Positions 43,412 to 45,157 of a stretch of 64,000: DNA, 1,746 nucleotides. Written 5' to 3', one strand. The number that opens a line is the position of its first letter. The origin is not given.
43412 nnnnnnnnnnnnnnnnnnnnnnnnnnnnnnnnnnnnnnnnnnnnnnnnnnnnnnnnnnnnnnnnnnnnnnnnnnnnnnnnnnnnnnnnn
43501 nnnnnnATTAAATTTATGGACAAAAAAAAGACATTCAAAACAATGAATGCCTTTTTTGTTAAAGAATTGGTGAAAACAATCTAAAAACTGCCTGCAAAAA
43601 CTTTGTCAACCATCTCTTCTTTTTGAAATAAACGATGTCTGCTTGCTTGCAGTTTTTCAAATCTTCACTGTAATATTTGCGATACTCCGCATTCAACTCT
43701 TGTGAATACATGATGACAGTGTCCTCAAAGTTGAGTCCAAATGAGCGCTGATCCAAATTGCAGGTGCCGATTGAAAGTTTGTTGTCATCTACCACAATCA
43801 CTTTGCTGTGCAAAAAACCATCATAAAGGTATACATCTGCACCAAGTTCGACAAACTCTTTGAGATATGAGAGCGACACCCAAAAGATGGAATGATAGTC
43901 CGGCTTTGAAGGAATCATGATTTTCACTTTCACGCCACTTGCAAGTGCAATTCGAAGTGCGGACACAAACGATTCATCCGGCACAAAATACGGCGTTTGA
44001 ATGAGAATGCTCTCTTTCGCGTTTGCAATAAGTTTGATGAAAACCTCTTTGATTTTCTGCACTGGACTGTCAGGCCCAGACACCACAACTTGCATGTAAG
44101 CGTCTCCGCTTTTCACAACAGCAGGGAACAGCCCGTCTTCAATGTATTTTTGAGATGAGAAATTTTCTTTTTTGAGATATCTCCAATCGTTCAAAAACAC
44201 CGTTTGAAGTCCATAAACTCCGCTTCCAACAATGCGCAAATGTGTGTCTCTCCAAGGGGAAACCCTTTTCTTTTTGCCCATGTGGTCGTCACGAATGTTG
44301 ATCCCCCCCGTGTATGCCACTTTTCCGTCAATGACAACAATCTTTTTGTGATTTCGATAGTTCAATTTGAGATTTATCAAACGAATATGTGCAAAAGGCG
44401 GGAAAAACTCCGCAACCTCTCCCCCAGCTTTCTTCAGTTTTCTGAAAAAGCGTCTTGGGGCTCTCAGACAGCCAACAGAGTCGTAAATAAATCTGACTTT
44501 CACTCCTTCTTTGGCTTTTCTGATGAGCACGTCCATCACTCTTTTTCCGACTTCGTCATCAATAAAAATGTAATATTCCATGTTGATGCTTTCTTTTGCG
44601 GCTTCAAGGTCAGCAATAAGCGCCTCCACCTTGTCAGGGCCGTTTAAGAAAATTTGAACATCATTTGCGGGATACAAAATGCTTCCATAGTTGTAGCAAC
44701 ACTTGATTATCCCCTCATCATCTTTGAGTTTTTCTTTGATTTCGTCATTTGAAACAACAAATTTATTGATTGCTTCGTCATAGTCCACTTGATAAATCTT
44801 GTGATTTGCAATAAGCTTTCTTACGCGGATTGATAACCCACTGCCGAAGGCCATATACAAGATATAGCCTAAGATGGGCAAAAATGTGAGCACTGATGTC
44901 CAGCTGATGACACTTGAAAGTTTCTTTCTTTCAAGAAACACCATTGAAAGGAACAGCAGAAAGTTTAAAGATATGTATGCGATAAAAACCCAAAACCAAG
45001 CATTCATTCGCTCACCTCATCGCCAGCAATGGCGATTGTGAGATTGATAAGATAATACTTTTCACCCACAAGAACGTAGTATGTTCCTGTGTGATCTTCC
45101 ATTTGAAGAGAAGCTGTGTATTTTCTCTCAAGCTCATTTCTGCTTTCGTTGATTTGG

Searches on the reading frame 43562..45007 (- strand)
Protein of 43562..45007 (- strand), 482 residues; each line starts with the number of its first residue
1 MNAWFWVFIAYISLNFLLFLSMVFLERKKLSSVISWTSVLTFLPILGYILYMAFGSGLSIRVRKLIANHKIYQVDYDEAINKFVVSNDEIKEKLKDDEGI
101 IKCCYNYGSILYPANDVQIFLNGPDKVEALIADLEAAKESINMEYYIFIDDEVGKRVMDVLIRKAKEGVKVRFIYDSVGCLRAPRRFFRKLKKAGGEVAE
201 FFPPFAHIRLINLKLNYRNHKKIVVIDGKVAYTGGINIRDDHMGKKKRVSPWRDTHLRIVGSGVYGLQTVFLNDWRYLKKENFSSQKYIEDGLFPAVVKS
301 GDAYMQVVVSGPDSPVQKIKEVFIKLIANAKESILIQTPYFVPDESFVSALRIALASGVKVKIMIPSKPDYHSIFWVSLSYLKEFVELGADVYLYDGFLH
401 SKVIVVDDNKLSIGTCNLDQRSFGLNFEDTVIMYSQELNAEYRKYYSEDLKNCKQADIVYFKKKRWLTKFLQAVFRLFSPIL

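Call 7: search_protein_families(library=pfam, proteins=[window:43562-45007:-], max_evalue=0.01)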
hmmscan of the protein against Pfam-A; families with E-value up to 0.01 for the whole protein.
window:43562-45007:- (482 aa): 3 families
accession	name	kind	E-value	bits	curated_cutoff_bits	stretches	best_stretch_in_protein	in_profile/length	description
PF13091.12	PLDc_2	-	2.5e-45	154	27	2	324-449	2-131/132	PLD-like domain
PF00614.28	PLDc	-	1.5e-12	47.3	21.9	2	216-240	2-26/28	Phospholipase D Active site motif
PF13396.11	PLDc_N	-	0.00016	22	23.3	1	14-55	2-41/42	Phospholipase_D-nuclease N-terminal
